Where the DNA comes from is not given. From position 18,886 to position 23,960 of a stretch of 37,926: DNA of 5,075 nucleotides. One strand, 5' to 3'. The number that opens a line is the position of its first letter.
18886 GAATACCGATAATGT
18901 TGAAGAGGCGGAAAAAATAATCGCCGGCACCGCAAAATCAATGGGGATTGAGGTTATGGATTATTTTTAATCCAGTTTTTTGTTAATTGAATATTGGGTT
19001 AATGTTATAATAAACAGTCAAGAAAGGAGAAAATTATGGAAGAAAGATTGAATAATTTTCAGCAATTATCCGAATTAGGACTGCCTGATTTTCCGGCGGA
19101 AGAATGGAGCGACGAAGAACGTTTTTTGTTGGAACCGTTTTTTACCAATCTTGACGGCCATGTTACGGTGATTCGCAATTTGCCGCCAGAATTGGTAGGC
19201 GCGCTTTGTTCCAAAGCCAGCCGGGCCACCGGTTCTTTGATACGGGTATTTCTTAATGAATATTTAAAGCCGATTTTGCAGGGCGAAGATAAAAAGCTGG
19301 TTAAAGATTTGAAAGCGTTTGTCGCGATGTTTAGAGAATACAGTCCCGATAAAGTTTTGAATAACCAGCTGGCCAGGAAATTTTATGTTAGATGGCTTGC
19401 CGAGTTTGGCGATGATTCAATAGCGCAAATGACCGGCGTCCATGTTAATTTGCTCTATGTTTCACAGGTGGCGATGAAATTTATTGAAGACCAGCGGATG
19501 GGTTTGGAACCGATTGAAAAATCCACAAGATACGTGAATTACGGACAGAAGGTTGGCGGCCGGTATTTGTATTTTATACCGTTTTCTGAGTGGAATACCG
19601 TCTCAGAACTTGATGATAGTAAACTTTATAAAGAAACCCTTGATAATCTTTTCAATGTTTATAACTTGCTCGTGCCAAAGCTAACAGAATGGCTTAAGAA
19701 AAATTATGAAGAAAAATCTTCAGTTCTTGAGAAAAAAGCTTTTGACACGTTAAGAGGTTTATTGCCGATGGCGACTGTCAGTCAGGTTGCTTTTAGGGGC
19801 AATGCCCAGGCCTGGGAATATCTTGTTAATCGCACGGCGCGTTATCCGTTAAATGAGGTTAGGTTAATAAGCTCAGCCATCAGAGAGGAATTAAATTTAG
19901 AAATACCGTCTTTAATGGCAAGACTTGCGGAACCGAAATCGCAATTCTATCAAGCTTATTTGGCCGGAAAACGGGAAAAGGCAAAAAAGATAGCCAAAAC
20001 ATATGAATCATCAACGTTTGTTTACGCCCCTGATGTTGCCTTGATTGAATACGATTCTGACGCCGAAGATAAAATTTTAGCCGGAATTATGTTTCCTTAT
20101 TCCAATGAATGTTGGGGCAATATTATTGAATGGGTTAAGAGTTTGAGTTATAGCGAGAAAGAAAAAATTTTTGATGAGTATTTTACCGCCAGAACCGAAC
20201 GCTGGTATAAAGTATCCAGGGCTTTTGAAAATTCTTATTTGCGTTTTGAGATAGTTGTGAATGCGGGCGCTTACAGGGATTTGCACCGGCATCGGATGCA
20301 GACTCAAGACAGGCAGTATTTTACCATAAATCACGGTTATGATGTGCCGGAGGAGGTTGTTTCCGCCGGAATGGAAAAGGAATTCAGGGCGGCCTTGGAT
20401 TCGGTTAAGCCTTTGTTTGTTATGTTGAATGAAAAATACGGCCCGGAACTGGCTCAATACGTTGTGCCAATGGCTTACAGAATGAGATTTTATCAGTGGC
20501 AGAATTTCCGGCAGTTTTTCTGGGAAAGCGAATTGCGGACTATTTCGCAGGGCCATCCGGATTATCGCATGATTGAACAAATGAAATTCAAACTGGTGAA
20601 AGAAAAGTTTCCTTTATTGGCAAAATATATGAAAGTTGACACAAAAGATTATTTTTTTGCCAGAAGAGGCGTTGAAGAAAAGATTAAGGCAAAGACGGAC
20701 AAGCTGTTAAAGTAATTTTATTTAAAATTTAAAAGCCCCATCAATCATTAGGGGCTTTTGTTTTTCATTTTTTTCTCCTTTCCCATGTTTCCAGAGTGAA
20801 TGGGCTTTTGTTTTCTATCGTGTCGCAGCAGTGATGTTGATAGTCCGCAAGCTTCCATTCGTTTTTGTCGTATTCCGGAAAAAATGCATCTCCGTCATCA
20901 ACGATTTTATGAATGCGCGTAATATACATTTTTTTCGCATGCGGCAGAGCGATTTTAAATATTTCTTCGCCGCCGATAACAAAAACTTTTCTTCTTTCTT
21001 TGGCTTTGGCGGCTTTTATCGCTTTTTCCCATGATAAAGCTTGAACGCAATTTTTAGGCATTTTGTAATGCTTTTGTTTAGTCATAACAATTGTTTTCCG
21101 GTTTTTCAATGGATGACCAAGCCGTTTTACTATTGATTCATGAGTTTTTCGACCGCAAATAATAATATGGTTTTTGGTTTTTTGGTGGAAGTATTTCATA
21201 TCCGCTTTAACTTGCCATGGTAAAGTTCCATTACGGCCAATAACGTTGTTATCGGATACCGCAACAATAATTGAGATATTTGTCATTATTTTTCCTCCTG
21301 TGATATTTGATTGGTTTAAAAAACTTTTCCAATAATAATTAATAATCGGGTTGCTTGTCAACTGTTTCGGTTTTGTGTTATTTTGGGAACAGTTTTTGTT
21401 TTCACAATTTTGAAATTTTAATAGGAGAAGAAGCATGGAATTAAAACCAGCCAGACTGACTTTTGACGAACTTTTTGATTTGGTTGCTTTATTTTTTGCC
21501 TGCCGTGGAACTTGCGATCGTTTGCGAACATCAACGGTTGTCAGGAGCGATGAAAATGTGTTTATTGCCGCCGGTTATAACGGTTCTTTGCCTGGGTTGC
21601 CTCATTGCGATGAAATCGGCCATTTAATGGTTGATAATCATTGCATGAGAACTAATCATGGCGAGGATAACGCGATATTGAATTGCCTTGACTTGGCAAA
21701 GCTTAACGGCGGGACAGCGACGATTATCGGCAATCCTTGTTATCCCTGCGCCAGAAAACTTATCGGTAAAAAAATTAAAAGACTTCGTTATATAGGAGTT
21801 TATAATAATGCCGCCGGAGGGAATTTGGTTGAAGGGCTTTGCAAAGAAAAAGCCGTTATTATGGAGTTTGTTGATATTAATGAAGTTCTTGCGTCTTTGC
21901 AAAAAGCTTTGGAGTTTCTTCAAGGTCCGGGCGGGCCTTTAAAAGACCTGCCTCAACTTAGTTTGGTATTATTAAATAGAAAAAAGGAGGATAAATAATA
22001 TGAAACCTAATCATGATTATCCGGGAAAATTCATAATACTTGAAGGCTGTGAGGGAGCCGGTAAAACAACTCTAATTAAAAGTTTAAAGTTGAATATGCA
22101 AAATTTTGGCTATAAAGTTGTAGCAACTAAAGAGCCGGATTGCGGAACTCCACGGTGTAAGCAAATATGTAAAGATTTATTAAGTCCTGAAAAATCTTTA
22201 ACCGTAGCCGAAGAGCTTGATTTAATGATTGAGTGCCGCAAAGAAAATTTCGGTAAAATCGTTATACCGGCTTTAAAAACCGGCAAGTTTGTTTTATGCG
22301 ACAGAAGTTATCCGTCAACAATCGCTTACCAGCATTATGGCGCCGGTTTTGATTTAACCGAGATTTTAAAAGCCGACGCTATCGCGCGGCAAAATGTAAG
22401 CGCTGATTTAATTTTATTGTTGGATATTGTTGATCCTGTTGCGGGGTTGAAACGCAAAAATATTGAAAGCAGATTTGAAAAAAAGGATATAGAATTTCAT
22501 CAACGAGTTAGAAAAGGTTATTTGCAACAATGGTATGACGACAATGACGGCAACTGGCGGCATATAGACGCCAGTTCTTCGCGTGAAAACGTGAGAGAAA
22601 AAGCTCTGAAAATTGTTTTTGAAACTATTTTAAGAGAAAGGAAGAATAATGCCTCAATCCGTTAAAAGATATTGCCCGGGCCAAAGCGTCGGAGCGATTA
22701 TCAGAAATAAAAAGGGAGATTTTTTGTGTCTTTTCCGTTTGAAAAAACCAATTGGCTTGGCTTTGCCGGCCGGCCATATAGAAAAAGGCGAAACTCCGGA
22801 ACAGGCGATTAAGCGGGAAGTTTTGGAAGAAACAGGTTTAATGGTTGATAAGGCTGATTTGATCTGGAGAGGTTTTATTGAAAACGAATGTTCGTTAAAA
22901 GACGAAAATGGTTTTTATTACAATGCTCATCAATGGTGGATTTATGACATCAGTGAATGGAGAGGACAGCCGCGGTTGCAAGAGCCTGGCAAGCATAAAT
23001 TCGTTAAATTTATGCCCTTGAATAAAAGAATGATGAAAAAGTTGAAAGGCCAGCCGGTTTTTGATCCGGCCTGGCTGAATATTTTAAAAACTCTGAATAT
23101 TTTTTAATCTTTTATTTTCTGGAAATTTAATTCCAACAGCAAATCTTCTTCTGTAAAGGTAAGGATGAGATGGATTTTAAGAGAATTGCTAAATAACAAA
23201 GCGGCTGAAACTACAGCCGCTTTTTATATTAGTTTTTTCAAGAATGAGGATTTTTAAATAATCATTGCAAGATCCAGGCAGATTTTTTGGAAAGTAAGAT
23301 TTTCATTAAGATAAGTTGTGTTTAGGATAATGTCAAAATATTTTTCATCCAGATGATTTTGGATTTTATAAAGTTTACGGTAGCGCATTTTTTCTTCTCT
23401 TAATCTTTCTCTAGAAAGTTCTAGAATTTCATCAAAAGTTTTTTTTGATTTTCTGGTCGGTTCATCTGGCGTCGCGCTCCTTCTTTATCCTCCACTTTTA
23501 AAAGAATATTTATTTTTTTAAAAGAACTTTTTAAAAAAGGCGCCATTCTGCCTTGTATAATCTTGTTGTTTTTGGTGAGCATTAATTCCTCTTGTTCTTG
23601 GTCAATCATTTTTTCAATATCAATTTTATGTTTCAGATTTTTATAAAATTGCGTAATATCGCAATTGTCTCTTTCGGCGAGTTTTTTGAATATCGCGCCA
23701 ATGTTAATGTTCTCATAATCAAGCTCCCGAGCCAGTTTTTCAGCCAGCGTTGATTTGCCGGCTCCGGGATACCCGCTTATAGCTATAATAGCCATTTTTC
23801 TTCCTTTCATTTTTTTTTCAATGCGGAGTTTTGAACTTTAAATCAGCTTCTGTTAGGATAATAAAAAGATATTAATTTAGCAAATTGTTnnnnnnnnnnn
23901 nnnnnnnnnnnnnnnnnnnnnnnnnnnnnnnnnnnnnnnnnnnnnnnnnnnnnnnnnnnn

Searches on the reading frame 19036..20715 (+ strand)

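Call 86: search_protein_families(library=pfam, proteins=[window:19036-20715:+], max_evalue=0.000001)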
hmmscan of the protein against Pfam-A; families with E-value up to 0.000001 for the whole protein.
window:19036-20715:+ (559 aa): 1 family
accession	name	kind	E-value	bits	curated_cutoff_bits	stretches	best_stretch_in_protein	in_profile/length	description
PF02511.20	Thy1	-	1.2e-31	110.4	24.8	2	336-526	2-190/191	Thymidylate synthase complementing protein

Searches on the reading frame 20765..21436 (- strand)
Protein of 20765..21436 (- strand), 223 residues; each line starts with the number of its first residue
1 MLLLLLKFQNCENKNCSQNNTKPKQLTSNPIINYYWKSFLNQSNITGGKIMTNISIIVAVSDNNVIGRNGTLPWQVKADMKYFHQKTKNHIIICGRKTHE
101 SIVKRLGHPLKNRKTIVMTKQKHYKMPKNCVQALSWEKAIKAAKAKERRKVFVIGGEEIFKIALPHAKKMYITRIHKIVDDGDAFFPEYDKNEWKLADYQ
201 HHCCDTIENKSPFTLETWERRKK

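Call 86: search_protein_families(library=pfam, proteins=[window:20765-21436:-], max_evalue=0.000001)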
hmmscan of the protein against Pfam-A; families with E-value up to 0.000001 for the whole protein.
window:20765-21436:- (223 aa): 1 family
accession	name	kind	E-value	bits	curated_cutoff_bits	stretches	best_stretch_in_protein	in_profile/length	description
PF00186.24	DHFR_1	-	4.7e-49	166.6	25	1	54-220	2-159/159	Dihydrofolate reductase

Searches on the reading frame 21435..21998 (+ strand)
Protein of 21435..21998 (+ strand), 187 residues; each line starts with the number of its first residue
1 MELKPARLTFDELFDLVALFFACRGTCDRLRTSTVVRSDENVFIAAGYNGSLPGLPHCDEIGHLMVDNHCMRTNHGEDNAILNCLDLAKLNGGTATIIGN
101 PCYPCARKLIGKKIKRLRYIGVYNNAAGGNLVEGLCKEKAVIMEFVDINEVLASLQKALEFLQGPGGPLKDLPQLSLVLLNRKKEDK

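Call 86: search_protein_families(library=pfam, proteins=[window:21435-21998:+], max_evalue=0.000001)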
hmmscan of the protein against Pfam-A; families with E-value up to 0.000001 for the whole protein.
window:21435-21998:+ (187 aa): 1 family
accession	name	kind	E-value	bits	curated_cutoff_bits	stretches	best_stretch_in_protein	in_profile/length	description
PF00383.29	dCMP_cyt_deam_1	-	4e-07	30.3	25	1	21-118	14-99/102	Cytidine and deoxycytidylate deaminase zinc-binding region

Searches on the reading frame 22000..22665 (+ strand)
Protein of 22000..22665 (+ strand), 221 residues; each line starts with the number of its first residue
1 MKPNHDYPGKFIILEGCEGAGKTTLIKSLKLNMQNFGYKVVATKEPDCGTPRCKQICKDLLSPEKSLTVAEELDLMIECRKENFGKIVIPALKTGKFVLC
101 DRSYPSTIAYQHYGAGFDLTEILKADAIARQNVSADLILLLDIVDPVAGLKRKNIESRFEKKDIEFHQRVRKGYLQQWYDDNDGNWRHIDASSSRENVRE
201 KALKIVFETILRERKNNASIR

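Call 86: search_protein_families(library=pfam, proteins=[window:22000-22665:+], max_evalue=0.000001)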
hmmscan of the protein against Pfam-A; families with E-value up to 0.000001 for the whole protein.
window:22000-22665:+ (221 aa): 2 families
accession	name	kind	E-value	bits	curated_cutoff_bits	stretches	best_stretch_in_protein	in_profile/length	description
PF02223.23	Thymidylate_kin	-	2.7e-28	99.3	27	1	14-201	1-184/185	Thymidylate kinase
PF13521.12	AAA_28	-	8.3e-12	46.1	27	1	12-174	2-146/164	AAA domain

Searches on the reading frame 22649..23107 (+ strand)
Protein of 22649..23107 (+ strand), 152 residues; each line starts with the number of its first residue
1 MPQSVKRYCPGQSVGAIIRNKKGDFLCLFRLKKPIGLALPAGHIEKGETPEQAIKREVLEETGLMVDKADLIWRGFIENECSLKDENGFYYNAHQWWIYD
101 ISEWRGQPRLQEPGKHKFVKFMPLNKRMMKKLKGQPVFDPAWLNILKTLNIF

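Call 86: search_protein_families(library=pfam, proteins=[window:22649-23107:+], max_evalue=0.000001)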
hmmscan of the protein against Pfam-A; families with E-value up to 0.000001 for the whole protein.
window:22649-23107:+ (152 aa): 1 family
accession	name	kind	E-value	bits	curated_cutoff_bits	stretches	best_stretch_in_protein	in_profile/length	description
PF00293.34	NUDIX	-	3.2e-18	66.5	21.1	1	12-127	4-118/134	NUDIX domain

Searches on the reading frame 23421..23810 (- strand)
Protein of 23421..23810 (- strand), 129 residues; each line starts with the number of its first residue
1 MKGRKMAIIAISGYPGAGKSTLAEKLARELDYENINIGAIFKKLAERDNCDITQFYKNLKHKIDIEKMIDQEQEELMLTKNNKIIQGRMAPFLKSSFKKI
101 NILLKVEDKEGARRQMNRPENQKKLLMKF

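Call 86: search_protein_families(library=pfam, proteins=[window:23421-23810:-], max_evalue=0.000001)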
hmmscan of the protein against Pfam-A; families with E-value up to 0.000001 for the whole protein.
window:23421-23810:- (129 aa): 4 families
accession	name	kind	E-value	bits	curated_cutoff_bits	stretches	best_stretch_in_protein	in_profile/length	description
PF13238.12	AAA_18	-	5.7e-16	59.6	29.4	1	9-124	1-117/128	AAA domain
PF13207.12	AAA_17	-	1.7e-10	41.7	27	1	13-90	2-81/136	AAA domain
PF13189.12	Cytidylate_kin2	-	2.6e-09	37.9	28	1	8-121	1-134/176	Cytidylate kinase-like family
PF13671.12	AAA_33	-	3.3e-07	31.1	27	1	9-59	2-52/143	AAA domain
